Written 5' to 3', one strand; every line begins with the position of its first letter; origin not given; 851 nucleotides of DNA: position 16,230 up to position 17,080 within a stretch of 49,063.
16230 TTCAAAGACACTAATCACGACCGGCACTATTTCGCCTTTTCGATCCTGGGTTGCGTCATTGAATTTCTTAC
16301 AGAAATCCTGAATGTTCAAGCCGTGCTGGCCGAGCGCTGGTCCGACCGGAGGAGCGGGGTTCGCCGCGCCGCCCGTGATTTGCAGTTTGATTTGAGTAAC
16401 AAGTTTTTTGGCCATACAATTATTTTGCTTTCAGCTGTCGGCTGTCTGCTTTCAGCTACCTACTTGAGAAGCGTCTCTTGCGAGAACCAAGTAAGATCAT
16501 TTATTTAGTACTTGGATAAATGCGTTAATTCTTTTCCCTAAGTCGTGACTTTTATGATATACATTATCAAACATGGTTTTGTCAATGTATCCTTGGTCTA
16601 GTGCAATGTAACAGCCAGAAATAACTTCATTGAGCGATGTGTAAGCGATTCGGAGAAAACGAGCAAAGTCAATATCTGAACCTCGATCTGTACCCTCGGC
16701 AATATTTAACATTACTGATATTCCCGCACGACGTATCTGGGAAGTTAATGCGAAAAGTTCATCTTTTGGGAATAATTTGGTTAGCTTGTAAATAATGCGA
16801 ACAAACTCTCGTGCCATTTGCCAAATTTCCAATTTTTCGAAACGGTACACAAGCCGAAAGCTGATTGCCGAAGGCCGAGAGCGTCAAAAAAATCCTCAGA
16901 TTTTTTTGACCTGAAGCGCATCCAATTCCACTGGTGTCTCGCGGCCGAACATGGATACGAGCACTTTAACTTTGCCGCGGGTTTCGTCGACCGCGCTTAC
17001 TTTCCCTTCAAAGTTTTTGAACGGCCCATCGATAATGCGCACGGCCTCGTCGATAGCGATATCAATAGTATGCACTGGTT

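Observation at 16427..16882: Four-helix-bundle (23S-IVS / Avd family) gene boxed by inverted 5x7-nt heptamer arrays, inside the nusG-rplK spacer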

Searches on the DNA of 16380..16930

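Call 77: search_rna_families(source=window, start=16380, end=16930, threshold=evalue, max_evalue=1)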
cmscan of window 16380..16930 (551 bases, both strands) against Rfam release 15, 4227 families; matches with E-value up to 1: 0.
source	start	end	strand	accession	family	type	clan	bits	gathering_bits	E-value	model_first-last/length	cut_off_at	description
